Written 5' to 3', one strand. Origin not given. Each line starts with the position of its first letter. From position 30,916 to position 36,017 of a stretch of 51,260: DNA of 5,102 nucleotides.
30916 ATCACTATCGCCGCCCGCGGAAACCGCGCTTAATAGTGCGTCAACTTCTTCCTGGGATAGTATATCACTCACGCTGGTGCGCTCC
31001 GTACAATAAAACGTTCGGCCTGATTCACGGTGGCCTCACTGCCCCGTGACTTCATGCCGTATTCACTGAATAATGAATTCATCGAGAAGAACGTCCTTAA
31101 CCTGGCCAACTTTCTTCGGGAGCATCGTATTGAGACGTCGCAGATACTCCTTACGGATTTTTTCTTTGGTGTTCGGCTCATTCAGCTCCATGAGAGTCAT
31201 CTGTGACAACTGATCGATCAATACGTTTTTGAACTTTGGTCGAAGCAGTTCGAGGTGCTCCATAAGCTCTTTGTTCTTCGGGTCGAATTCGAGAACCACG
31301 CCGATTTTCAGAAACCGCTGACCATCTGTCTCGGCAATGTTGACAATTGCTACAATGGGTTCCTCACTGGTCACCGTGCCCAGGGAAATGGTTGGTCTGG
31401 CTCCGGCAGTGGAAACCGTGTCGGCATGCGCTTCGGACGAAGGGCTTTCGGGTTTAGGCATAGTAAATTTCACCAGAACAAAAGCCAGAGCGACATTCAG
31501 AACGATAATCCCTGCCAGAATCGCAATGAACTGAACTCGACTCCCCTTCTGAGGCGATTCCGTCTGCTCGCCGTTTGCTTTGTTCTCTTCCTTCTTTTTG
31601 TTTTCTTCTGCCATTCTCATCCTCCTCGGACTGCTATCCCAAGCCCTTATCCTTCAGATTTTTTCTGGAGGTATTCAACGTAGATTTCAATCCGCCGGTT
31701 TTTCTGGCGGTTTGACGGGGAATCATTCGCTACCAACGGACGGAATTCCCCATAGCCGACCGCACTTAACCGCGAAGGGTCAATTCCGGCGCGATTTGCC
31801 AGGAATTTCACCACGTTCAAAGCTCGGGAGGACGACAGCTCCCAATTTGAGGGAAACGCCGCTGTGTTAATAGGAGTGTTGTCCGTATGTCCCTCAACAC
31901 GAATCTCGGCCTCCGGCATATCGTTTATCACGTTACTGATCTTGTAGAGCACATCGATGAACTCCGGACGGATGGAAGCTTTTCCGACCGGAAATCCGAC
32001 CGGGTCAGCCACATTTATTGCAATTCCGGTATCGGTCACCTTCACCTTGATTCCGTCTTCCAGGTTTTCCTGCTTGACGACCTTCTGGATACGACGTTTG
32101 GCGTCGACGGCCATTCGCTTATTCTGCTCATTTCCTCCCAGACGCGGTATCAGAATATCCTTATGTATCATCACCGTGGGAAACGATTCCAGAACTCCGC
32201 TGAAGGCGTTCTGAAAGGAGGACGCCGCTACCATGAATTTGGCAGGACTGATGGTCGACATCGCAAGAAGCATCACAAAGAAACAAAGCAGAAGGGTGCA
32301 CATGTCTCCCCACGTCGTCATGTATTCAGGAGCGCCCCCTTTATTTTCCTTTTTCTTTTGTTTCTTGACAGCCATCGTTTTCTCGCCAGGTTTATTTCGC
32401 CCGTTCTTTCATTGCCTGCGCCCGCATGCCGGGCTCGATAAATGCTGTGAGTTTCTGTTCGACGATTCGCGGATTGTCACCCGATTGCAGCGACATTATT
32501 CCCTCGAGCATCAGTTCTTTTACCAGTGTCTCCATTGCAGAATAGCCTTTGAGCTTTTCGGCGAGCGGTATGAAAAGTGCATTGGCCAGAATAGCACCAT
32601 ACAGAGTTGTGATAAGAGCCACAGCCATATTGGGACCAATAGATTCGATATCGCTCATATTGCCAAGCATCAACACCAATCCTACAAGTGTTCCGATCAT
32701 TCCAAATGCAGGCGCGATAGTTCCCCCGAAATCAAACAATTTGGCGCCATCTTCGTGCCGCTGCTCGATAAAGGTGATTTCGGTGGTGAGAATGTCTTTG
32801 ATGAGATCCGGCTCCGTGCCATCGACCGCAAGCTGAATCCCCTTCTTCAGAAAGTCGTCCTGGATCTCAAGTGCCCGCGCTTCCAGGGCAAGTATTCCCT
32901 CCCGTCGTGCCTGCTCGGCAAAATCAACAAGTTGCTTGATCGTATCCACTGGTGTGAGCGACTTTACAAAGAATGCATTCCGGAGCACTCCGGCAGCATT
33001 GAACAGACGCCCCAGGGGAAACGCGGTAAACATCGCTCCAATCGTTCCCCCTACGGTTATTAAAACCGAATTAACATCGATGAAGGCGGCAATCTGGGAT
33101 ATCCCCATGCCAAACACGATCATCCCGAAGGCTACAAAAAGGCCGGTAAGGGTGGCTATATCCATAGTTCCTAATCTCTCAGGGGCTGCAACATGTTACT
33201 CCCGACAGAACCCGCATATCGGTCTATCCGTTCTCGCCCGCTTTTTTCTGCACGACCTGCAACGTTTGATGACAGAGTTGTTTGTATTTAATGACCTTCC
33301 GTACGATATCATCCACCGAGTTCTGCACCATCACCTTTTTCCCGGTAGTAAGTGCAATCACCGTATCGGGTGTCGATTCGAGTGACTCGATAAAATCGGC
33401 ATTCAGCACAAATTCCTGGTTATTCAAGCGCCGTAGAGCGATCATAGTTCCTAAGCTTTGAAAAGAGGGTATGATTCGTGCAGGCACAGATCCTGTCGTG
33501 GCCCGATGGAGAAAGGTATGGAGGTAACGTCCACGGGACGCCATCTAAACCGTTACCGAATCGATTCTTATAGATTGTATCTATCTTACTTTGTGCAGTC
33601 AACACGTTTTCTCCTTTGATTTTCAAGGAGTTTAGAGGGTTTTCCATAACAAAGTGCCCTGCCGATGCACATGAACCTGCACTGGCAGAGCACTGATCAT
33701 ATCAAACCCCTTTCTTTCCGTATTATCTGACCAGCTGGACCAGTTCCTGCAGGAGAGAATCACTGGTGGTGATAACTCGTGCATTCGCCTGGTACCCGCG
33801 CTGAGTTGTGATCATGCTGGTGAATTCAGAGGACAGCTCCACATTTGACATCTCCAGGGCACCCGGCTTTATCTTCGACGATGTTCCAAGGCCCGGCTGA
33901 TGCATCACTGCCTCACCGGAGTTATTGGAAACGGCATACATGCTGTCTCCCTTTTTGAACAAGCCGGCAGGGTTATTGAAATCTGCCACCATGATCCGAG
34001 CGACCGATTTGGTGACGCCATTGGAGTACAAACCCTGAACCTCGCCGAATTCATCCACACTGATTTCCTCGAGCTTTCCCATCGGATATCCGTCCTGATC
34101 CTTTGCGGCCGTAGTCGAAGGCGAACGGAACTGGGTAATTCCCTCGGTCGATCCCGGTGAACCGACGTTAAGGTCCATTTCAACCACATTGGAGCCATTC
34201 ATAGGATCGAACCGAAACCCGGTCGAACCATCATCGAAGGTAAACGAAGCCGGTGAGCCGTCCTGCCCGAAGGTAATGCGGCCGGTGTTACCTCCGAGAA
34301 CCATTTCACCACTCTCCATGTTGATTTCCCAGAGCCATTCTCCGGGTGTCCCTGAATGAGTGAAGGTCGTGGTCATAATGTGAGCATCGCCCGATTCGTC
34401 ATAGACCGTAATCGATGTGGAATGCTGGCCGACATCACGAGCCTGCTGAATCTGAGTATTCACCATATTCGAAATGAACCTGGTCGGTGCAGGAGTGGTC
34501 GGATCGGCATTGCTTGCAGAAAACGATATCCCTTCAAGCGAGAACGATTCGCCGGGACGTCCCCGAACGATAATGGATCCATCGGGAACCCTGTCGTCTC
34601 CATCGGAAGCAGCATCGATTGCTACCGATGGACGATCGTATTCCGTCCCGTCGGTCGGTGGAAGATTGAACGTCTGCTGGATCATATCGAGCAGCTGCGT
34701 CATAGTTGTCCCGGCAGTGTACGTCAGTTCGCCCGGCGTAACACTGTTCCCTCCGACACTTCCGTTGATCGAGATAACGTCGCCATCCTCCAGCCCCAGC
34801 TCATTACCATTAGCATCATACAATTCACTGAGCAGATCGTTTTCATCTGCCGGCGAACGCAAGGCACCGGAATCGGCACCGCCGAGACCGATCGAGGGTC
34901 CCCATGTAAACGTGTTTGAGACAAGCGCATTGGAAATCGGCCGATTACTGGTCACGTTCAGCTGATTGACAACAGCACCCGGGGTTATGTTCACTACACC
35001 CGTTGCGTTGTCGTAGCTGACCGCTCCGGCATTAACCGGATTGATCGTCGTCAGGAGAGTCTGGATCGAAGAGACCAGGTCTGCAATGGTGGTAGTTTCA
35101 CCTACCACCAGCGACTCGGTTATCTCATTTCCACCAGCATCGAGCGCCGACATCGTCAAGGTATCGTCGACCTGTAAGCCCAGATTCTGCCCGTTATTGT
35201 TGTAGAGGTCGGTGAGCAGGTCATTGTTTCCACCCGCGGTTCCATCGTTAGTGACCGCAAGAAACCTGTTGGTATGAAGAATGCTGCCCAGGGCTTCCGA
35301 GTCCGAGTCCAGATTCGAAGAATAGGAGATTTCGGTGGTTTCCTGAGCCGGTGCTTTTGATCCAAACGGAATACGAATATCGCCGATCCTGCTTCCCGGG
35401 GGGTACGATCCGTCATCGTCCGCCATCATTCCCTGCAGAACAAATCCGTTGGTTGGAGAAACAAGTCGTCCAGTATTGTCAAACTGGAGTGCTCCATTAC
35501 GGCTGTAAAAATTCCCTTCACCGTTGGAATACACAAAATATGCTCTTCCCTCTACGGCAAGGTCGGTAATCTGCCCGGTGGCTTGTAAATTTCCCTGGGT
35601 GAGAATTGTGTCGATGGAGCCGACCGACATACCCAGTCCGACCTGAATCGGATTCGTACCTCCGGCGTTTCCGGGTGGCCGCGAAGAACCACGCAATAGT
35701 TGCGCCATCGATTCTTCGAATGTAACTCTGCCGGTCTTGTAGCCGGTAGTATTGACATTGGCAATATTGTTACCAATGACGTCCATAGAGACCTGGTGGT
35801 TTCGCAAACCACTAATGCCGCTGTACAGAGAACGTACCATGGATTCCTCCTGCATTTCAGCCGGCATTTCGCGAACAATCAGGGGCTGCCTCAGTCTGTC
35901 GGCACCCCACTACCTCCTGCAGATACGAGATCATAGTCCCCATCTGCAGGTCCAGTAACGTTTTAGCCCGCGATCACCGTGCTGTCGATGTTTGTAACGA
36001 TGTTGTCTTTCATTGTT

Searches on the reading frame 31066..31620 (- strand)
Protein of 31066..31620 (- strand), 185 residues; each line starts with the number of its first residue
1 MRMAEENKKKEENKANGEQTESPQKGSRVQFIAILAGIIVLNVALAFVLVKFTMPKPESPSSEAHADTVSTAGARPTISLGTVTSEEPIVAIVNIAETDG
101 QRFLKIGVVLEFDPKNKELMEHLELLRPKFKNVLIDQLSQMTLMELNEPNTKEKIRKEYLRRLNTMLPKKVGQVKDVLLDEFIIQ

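Call 19: search_protein_families(library=pfam, proteins=[window:31066-31620:-], max_evalue=0.001)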
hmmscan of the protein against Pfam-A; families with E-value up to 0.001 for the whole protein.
window:31066-31620:- (185 aa): 1 family
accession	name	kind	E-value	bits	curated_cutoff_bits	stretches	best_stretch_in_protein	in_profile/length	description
PF03748.19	FliL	-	1.2e-18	67.9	24.6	1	92-185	9-103/103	Flagellar basal body-associated protein FliL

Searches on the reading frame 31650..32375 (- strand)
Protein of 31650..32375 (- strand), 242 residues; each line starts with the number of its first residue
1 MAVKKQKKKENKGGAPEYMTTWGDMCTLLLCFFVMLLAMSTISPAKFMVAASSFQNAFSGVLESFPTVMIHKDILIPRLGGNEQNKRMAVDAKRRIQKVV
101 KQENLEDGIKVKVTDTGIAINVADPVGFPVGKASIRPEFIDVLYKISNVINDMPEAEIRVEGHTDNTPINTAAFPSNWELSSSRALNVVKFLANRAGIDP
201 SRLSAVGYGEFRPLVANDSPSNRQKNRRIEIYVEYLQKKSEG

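Call 19: search_protein_families(library=pfam, proteins=[window:31650-32375:-], max_evalue=0.001)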
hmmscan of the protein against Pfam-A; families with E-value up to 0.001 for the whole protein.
window:31650-32375:- (242 aa): 2 families
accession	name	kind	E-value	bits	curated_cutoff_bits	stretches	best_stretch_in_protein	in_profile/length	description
PF00691.25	OmpA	-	1.3e-19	70.8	27.2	1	128-227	2-98/98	OmpA family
PF13677.11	MotB_plug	-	3.5e-18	65.4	24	1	4-58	2-58/58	Membrane MotB of proton-channel complex MotA/MotB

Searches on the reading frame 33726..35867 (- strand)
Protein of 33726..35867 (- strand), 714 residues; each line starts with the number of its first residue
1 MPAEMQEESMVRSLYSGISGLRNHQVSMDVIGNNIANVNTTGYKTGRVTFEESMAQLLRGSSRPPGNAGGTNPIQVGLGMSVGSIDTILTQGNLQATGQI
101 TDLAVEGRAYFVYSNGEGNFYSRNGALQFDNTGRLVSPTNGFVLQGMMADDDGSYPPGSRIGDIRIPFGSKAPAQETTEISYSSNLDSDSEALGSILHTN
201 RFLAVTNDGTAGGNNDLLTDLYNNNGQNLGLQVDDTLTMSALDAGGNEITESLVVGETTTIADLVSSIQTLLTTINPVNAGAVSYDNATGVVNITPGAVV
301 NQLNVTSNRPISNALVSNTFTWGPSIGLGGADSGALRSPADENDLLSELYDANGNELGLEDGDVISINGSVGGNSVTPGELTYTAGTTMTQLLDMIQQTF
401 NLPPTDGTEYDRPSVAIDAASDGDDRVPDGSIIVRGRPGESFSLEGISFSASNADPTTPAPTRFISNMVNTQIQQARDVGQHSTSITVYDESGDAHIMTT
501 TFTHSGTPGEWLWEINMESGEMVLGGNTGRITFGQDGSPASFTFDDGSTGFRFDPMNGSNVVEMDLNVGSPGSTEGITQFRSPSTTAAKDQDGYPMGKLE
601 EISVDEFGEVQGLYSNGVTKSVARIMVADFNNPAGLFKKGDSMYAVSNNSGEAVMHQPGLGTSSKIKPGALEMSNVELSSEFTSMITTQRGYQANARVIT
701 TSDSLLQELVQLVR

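Call 19: search_protein_families(library=pfam, proteins=[window:33726-35867:-], max_evalue=0.001)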
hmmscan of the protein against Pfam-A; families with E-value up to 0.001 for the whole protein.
window:33726-35867:- (714 aa): 4 families
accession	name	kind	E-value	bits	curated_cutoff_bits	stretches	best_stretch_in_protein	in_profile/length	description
PF06429.18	Flg_bbr_C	-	5.3e-17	61.5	23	1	668-712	2-46/46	Flagellar basal body rod FlgEFG protein C-terminal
PF07559.19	FlgE_D2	-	2.7e-14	54.3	22.7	1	478-594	18-142/142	Flagellar basal body protein FlaE D2 domain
PF00460.25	Flg_bb_rod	-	2.1e-10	40.8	20.7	1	14-44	1-31/31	Flagella basal body rod protein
PF22692.1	LlgE_F_G_D1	-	9.2e-08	32.6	27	1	104-168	1-49/64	Flagellar hook protein FlgE/F/G D1 domain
